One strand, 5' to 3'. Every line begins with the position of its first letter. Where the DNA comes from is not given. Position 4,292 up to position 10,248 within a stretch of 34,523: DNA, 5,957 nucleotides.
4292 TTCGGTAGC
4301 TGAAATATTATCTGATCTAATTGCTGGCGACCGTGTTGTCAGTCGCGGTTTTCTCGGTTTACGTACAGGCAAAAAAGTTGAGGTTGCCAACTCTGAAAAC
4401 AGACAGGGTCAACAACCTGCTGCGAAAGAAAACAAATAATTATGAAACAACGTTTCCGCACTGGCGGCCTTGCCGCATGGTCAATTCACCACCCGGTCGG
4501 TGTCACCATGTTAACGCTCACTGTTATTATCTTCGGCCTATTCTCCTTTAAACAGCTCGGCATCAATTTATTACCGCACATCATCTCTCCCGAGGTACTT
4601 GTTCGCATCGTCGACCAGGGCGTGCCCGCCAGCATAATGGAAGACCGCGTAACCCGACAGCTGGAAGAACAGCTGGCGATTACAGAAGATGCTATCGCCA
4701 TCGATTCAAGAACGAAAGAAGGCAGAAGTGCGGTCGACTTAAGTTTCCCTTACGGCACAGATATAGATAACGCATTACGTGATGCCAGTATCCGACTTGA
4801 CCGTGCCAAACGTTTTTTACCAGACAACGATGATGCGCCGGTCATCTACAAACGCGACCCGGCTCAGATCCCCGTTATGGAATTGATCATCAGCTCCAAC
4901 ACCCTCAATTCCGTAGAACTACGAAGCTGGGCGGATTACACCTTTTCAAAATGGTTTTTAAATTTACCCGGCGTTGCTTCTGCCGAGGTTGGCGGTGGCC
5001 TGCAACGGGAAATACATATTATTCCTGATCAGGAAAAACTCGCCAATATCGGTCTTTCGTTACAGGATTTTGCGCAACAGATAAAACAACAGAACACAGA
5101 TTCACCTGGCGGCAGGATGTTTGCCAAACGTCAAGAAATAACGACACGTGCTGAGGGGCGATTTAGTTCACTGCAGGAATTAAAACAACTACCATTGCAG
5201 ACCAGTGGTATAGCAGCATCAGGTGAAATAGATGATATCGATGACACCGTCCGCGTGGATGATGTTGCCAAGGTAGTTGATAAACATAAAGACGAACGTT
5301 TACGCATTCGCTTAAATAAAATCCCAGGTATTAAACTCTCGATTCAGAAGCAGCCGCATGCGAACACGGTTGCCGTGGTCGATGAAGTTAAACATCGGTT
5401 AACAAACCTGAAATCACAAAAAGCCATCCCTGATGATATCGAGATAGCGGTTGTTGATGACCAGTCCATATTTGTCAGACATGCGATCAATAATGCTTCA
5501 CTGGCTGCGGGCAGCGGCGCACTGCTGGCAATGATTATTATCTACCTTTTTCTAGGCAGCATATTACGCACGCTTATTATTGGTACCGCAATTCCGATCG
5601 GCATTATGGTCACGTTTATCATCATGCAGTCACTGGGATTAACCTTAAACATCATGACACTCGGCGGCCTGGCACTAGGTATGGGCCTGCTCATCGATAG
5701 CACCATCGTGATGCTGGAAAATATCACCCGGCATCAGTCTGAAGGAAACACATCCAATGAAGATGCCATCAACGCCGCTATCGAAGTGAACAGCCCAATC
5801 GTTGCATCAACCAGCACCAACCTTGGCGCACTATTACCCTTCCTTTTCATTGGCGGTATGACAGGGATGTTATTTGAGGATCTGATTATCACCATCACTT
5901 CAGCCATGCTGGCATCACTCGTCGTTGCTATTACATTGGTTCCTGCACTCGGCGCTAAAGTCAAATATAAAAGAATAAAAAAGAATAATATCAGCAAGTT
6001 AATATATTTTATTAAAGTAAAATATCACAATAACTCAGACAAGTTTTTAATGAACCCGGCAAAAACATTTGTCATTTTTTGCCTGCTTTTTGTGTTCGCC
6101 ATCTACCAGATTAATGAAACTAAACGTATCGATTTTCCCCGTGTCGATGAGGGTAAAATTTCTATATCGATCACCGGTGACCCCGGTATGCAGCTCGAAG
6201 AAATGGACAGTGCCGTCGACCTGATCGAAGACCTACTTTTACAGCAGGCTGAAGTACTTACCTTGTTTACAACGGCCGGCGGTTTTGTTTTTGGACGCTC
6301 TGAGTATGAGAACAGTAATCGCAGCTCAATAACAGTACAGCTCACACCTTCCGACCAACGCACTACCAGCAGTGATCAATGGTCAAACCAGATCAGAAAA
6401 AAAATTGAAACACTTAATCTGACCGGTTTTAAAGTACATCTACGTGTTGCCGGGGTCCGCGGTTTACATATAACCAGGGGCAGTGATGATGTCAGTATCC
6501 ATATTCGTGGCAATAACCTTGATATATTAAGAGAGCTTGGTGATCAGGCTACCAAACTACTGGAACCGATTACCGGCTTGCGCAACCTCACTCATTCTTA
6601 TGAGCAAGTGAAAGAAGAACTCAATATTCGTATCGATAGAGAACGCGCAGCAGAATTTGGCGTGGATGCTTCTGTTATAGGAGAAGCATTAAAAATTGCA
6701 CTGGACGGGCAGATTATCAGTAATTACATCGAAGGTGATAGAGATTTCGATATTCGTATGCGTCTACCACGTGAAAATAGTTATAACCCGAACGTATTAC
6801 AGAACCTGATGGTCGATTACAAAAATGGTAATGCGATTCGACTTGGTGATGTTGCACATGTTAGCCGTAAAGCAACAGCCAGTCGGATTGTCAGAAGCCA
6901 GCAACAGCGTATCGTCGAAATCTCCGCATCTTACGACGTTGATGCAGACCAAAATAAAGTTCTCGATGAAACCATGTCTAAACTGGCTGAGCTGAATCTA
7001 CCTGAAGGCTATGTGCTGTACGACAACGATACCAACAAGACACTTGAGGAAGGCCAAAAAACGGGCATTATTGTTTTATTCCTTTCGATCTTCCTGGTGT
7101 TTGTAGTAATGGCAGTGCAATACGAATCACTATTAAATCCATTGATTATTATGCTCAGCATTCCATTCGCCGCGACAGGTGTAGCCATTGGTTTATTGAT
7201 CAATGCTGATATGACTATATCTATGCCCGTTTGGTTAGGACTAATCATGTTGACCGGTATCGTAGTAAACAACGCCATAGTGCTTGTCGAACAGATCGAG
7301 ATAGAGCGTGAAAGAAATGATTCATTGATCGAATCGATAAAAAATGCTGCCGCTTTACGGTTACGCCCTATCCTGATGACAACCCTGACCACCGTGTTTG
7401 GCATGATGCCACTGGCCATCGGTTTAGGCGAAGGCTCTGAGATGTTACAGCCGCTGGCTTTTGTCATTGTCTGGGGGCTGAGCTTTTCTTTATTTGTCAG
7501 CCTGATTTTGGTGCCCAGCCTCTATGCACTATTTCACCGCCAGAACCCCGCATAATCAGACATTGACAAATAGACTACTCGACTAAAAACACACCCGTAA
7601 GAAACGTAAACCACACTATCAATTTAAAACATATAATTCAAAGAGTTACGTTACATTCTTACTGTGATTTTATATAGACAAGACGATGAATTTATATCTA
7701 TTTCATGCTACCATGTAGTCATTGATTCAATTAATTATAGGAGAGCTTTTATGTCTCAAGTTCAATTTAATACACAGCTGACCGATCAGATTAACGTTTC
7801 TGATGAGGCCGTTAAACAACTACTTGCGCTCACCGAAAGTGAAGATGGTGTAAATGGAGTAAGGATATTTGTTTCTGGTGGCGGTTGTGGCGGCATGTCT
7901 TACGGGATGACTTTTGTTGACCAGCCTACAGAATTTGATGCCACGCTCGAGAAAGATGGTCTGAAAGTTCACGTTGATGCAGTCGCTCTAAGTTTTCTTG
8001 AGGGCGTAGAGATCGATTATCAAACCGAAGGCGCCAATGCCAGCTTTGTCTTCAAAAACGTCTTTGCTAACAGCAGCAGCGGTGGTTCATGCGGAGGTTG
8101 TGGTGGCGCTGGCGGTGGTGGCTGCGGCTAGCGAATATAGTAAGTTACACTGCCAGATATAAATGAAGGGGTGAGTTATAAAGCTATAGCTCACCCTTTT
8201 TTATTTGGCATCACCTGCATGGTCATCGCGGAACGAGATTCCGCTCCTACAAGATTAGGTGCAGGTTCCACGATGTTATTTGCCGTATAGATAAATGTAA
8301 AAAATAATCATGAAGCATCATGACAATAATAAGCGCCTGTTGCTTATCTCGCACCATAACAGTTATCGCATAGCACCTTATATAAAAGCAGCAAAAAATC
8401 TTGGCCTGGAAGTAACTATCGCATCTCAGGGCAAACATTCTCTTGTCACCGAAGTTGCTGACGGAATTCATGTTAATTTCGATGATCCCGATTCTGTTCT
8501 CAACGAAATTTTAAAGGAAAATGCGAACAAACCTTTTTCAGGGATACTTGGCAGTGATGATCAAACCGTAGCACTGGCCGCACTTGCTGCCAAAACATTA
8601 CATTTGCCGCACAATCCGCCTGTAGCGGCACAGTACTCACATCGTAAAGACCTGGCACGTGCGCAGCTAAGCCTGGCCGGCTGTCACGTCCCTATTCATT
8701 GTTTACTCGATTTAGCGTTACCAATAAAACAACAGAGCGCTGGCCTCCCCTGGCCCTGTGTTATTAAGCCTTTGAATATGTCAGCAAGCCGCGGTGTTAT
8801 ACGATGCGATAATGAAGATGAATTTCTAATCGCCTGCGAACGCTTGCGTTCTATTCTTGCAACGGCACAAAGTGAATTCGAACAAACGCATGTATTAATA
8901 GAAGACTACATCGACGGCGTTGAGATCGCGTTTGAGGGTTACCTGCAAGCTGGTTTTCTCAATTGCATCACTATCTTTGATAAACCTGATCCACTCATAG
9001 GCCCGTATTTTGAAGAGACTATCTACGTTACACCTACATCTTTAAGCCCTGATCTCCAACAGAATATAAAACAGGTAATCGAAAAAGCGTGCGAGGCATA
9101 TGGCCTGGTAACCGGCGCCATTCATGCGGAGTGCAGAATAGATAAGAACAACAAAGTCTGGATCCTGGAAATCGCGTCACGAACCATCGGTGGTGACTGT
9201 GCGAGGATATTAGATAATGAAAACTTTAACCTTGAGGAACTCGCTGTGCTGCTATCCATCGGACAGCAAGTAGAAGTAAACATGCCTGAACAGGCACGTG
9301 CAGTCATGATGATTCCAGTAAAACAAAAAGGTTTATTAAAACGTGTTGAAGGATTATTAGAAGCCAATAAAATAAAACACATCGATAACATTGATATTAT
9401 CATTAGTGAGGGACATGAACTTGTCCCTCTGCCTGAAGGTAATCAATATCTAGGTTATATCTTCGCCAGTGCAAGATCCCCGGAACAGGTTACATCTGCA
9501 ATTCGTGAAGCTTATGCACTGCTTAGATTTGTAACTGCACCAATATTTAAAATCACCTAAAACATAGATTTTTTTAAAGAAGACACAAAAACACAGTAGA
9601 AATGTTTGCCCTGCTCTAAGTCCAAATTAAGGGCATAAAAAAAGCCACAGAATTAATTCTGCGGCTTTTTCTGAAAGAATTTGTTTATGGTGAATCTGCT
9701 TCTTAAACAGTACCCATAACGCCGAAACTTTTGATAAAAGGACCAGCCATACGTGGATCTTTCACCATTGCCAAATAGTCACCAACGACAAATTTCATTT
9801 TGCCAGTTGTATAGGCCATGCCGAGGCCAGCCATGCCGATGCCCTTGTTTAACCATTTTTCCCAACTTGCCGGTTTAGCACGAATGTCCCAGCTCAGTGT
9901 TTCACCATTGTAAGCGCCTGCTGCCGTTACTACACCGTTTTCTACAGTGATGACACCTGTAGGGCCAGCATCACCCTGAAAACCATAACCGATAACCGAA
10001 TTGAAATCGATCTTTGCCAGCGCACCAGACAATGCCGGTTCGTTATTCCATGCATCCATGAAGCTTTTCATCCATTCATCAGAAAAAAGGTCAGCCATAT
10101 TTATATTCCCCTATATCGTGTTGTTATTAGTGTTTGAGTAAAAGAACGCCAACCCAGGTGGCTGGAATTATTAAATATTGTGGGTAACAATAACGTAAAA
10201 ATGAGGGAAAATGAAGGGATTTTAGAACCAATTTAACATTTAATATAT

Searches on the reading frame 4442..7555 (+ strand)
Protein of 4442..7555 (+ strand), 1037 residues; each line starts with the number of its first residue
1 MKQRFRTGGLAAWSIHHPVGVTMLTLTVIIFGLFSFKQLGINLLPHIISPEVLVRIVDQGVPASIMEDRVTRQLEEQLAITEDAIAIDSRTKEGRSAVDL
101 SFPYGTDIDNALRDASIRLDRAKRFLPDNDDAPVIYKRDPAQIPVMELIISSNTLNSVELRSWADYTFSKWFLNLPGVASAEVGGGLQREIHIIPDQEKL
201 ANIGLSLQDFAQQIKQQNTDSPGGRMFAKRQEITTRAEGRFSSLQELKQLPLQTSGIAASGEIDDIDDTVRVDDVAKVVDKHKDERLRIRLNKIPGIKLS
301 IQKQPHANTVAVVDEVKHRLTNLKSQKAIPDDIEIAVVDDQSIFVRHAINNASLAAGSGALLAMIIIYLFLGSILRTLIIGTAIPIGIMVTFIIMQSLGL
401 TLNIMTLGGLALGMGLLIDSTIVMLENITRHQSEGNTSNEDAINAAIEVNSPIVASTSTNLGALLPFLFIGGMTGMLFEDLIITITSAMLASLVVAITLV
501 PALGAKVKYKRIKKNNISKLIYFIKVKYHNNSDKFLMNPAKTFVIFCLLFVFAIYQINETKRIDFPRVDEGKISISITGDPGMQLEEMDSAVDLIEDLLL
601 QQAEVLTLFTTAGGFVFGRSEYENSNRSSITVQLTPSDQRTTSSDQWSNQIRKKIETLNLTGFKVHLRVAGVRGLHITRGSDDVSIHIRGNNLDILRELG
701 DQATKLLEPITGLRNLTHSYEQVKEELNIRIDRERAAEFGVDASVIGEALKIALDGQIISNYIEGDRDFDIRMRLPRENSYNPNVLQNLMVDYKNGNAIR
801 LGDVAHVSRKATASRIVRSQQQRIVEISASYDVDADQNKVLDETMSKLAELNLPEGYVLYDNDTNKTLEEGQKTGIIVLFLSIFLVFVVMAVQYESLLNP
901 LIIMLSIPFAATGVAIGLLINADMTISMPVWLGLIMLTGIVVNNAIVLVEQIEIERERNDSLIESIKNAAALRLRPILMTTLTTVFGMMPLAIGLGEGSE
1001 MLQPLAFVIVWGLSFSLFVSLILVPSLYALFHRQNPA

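Call 82: search_protein_families(library=pfam, proteins=[window:4442-7555:+], max_evalue=0.00001)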
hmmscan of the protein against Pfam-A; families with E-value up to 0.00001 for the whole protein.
window:4442-7555:+ (1037 aa): 2 families
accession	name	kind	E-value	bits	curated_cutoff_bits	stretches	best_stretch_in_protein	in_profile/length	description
PF00873.25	ACR_tran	-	1.8e-229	764.6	28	1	12-1032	3-1021/1021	AcrB/AcrD/AcrF family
PF03176.21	MMPL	-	8.8e-10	38.5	20.5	1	871-1034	141-305/333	MMPL family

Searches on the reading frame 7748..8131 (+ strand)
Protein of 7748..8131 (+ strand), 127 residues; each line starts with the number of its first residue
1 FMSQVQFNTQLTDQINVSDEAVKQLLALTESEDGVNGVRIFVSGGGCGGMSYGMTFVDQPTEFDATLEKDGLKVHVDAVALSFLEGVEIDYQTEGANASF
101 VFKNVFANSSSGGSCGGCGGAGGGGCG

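Call 20: search_protein_families(library=ncbifam, proteins=[window:7748-8131:+], max_evalue=0.001)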
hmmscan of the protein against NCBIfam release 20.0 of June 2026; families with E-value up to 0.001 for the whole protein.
window:7748-8131:+ (127 aa): 10 families
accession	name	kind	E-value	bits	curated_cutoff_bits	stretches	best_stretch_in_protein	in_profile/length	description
TIGR00049.1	TIGR00049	subfamily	1.7e-23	82.8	58.8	1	15-116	1-101/106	iron-sulfur cluster assembly accessory protein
NF010147.0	PRK13623.1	equivalog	8.9e-21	74.2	117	1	10-116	5-110/115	iron-sulfur cluster insertion protein ErpA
TIGR01997.1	sufA_proteo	equivalog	1e-19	70.6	136.2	1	15-116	3-102/107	Fe-S cluster assembly scaffold SufA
TIGR02011.1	IscA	equivalog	1.2e-18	67.3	150.6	1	17-115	3-99/105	iron-sulfur cluster assembly protein IscA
NF007050.0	PRK09504.1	equivalog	3e-18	66.1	161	1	14-116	17-117/122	Fe-S cluster assembly scaffold SufA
NF007049.0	PRK09502.1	equivalog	1.4e-17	63.8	181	1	15-116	3-102/107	iron-sulfur cluster assembly protein IscA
NF038090.1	IscA_HesB_Se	subfamily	2.6e-12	46.9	85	1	15-117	2-101/101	IscA/HesB family protein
TIGR03341.1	YhgI_GntY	equivalog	1.1e-07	31.9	269.35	1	15-103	1-91/190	Fe-S biogenesis protein NfuA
NF008392.0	PRK11190.1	equivalog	4.2e-06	26.8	268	1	15-103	2-92/192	Fe-S biogenesis protein NfuA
TIGR01911.1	HesB_rel_seleno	subfamily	5.8e-06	26.8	66.35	1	14-97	3-86/92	HesB-like protein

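Call 68: search_protein_families(library=pfam, proteins=[window:7748-8131:+], max_evalue=1)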
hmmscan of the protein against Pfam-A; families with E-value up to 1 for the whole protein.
window:7748-8131:+ (127 aa): 2 families
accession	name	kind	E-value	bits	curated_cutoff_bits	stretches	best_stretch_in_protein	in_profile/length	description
PF01521.26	Fe-S_biosyn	-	2.7e-17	63.4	26.3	1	14-110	2-105/110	Iron-sulphur cluster biosynthesis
PF00326.27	Peptidase_S9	-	0.036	14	22.6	1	12-71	46-97/213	Prolyl oligopeptidase family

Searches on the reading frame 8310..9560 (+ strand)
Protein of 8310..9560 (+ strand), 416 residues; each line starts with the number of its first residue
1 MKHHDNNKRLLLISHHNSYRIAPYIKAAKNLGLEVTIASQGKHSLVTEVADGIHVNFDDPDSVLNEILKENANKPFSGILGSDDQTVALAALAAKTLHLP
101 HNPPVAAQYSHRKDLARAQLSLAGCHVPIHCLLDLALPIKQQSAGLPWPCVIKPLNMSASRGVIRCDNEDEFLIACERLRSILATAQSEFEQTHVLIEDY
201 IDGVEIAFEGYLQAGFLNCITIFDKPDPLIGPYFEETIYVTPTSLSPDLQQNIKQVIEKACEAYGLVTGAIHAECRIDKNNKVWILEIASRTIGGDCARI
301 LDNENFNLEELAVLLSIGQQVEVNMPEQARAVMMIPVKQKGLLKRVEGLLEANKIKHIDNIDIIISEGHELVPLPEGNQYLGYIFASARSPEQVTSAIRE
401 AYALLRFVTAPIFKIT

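Call 3: search_protein_families(library=pfam, proteins=[window:8310-9560:+], max_evalue=0.01)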
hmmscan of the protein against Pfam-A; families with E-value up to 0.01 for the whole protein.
window:8310-9560:+ (416 aa): 8 families
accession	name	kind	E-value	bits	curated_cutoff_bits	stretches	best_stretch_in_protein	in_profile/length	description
PF13535.11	ATP-grasp_4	-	1.8e-32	112.6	27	1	147-298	2-158/160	ATP-grasp domain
PF18603.7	LAL_C2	-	2e-12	47.6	29.4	1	334-409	2-77/78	L-amino acid ligase C-terminal domain 2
PF18130.6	ATPgrasp_N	-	1.5e-09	38.7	27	1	26-101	2-81/81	ATP-grasp N-terminal domain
PF07478.18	Dala_Dala_lig_C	-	3.6e-05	23.8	24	1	143-289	32-173/204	D-ala D-ala ligase C-terminus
PF02786.22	CPSase_L_D2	-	0.0001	22.3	19.8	1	146-291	37-179/211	Carbamoyl-phosphate synthase L chain, ATP binding domain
PF01071.24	GARS_A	-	0.00025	21.4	27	1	148-209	38-97/194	Phosphoribosylglycinamide synthetase, ATP-grasp (A) domain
PF02222.28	ATP-grasp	-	0.0039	17.3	27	0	239-292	112-163/179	ATP-grasp domain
PF14398.11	ATPgrasp_YheCD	-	0.0052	16.5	26.8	0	247-291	183-226/255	YheC/D like ATP-grasp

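Call 4: search_protein_families(library=ncbifam, proteins=[window:8310-9560:+], max_evalue=0.01)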
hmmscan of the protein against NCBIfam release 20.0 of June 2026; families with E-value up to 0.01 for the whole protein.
window:8310-9560:+ (416 aa): 17 families
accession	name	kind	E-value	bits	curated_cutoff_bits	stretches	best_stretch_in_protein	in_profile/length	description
NF002563.0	PRK02186.1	subfamily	1e-26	93.5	625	1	41-403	38-390/890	argininosuccinate lyase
NF053745.1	AAntcapLigBacD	equivalog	1.2e-11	43.6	850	1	62-317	86-352/471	alanine--anticapsin ligase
NF002378.0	PRK01372.1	subfamily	1.2e-10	40.6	243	1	91-289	79-268/305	D-alanine--D-alanine ligase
NF005543.0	PRK07206.1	subfamily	1.9e-08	33.4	302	1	147-395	146-398/416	hypothetical protein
TIGR01205.1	D_ala_D_alaTIGR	subfamily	8.7e-08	31.5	245.65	1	109-288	103-283/318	D-alanine--D-alanine ligase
NF041595.1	dap_A_syn_DdaF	equivalog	1.4e-06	27.4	840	1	62-301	64-301/424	dapdiamide A synthase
TIGR00877.1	purD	equivalog_domain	2.2e-05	23.5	288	1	149-209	142-199/425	phosphoribosylamine--glycine ligase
NF011169.0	PRK14571.1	equivalog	6.6e-05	22.4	404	1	143-289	121-262/300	D-alanyl-alanine synthetase A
TIGR01142.1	purT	equivalog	0.00048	19.1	502.15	1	139-356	128-335/380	phosphoribosylglycinamide formyltransferase 2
NF005525.0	PRK07178.1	equivalog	0.00062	18.5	768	1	142-291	146-290/471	acetyl-CoA carboxylase biotin carboxylase subunit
TIGR01161.1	purK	equivalog_domain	0.0012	18.2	318.4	0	239-292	214-266/362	5-(carboxyamino)imidazole ribonucleotide synthase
NF000091.3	D_ala_D_ser_VanG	exception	0.0012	17.8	495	0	112-206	135-223/344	D-alanine--D-serine ligase VanG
NF002526.0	PRK01966.1-2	equivalog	0.0015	17.4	449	0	144-207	174-230/362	D-alanine--D-alanine ligase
NF002525.0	PRK01966.1-1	equivalog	0.0039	16.2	457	1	112-288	140-316/364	D-alanine--D-alanine ligase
NF009404.0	PRK12767.1-3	equivalog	0.0041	16.1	316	1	146-207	145-209/344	carbamoyl phosphate synthase-like protein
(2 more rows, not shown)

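Call 26: search_solved_structures(query=window:8310-9560:+, max_evalue=0.001)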
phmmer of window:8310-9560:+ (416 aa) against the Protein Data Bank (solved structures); distinct sequences matched with E-value up to 0.001: 7.
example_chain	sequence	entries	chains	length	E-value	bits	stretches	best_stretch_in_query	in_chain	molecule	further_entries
3vot_A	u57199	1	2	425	3.3e-33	118.4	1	7-401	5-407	L-amino acid ligase, BL00235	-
4dim_A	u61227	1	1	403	3.3e-11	46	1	6-387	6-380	Phosphoribosylglycinamide synthetase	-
3wo1_A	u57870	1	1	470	2.2e-08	36.7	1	86-310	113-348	Alanine-anticapsin ligase BacD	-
3wnz_A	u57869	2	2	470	4e-08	35.8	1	86-299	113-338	Alanine-anticapsin ligase BacD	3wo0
3vmm_A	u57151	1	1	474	4e-08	35.8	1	86-299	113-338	Alanine-anticapsin ligase BacD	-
30vh_A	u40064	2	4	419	4.2e-07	32.5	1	78-295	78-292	L-amino acid ligase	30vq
8evy_B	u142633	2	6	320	1.6e-05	27.3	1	42-290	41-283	D-alanine--D-alanine ligase B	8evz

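Call 59: find_related_loci(query=A2, collection=metagenome_contigs, flank=8000)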
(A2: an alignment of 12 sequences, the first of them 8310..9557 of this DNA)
Query A2 (416 aa) in metagenome_contigs; peptide patterns used: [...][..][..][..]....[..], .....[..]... (x = any residue, [..] = any of these).
600 stretches matched a pattern (row limit reached: there are more); 595 encode a relative of the query (tblastn E <= 1e-3); the best 80 are kept; 80 distinct loci.
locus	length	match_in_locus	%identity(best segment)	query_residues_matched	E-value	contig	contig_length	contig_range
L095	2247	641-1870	73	6-415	0e+0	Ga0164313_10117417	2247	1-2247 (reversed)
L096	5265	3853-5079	75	7-415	0e+0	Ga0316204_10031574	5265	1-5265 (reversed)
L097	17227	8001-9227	61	7-415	1e-172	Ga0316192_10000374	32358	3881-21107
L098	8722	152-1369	62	10-415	4e-171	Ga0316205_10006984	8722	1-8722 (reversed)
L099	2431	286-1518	58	6-416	5e-177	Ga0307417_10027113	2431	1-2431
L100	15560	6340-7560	58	9-415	3e-163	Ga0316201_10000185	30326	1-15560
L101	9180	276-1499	58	7-415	5e-163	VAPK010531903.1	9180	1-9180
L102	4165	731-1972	58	4-415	2e-166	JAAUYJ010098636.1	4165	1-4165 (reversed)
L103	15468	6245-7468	57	7-415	2e-160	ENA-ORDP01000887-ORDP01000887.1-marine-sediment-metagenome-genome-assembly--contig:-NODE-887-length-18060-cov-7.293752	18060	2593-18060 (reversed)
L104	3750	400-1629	58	8-415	3e-165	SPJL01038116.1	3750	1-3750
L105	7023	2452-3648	59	17-415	2e-158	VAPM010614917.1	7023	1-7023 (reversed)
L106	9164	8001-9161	59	7-394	5e-157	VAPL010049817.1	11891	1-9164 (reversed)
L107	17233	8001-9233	50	6-416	4e-134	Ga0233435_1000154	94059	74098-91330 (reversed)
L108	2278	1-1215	50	12-414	9e-138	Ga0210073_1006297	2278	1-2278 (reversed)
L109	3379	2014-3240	49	9-415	9e-130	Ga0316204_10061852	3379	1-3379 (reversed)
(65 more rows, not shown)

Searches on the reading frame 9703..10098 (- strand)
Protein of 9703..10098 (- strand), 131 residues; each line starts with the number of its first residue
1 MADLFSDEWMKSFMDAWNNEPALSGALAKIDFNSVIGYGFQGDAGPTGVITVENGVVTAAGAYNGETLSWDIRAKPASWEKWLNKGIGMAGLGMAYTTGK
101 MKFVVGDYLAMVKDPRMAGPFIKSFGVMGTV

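Call 3: search_protein_families(library=pfam, proteins=[window:9703-10098:-], max_evalue=0.01)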
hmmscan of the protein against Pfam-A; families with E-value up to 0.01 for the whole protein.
window:9703-10098:- (131 aa): 0 families

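Call 4: search_protein_families(library=ncbifam, proteins=[window:9703-10098:-], max_evalue=0.01)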
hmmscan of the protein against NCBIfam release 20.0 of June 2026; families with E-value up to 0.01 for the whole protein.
window:9703-10098:- (131 aa): 0 families

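Call 68: search_protein_families(library=pfam, proteins=[window:9703-10098:-], max_evalue=1)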
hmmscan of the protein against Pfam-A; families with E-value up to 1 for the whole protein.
window:9703-10098:- (131 aa): 0 families

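Call 69: search_solved_structures(query=window:9703-10098:-, max_evalue=1)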
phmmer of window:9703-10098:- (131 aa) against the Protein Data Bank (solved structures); distinct sequences matched with E-value up to 1: 7.
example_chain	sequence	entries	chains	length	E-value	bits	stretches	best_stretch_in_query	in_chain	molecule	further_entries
7pvp_A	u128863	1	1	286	0.00079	22.3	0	50-108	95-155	SAKe6BC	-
7op4_A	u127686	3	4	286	0.0039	20.1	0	50-107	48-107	SAKe6BE-3HH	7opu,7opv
7onc_A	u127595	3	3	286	0.011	18.7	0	50-108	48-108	SAKe6BE | S6BE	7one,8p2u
8pjr_A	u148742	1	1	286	0.029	17.3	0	50-108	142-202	SAKe6AC-LB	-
6woq_J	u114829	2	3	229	0.15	15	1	58-93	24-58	Fab HC1AM heavy chain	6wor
8pjx_A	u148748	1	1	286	0.44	13.4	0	50-82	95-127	SAKe6FR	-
8pjq_A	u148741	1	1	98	0.68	12.8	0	50-82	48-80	SAKe2BE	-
